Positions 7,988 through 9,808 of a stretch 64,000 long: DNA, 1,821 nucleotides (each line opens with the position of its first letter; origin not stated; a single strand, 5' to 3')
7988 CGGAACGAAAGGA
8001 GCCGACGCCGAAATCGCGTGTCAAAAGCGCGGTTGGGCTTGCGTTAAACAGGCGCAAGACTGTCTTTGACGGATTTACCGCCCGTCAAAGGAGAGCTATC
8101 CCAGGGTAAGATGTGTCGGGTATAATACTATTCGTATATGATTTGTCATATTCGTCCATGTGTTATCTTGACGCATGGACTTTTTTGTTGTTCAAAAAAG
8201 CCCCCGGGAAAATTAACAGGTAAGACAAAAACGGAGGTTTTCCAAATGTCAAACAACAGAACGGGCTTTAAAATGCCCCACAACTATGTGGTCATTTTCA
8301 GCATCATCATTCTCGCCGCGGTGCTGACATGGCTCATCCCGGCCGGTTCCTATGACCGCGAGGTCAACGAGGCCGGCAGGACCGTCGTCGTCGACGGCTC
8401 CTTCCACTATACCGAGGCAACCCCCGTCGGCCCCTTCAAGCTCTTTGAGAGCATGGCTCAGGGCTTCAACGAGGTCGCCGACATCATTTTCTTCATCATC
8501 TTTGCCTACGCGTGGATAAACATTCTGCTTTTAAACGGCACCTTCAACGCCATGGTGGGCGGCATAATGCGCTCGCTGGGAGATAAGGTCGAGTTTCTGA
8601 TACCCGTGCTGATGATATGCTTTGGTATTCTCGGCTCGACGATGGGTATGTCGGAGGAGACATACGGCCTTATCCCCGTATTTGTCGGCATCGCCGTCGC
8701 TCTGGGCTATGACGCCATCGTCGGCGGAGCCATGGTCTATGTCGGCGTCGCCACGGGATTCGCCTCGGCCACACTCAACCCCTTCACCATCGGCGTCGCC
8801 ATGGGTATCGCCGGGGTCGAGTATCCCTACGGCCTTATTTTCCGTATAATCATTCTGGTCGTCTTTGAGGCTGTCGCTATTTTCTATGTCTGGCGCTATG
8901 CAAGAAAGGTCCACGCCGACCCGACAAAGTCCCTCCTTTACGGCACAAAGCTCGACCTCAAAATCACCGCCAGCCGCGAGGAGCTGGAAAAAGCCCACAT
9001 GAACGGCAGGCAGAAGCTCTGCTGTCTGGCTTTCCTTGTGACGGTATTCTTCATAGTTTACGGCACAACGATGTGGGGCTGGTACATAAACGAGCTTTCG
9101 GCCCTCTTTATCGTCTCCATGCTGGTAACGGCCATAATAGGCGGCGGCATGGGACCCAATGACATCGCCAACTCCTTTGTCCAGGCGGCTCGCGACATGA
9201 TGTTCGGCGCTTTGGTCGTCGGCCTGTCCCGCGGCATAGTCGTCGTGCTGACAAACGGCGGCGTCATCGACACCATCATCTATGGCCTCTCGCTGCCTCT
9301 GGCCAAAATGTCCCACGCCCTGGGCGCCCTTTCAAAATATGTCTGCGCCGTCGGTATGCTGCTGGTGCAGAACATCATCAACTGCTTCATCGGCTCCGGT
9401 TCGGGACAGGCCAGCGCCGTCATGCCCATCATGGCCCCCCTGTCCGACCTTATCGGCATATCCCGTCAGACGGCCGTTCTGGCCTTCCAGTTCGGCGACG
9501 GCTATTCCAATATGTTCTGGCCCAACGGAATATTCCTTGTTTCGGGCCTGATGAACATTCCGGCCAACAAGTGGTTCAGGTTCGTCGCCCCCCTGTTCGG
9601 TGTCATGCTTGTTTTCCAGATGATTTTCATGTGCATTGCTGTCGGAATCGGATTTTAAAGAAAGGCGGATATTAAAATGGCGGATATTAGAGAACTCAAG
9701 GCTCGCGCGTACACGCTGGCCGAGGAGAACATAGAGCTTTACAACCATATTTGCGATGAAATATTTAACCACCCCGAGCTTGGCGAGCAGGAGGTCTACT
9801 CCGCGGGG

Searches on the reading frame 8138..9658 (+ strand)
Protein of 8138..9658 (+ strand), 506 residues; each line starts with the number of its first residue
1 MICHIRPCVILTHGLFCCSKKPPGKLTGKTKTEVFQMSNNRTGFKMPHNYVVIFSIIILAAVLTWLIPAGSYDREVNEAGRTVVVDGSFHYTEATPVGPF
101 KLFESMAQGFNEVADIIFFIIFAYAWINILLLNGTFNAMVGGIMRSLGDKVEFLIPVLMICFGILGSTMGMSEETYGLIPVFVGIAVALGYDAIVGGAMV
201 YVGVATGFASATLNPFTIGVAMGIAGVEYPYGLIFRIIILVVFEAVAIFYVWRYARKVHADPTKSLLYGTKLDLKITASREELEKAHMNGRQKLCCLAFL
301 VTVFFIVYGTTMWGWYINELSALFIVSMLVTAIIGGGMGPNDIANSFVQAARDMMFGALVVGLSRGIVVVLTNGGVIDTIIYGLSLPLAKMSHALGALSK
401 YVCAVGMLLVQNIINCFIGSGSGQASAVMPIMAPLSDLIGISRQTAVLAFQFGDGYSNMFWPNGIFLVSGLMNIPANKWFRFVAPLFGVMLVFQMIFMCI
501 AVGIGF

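Call 41: search_protein_families(library=pfam, proteins=[window:8138-9658:+], max_evalue=0.00001)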
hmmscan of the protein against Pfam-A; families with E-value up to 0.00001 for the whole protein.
window:8138-9658:+ (506 aa): 2 families
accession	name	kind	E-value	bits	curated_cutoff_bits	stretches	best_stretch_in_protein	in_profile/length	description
PF03606.21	DcuC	-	2.8e-80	270.5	23.1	1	46-502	1-460/461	C4-dicarboxylate anaerobic carrier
PF03806.19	ABG_transport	-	4.5e-06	25.6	27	0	323-500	306-479/502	AbgT putative transporter family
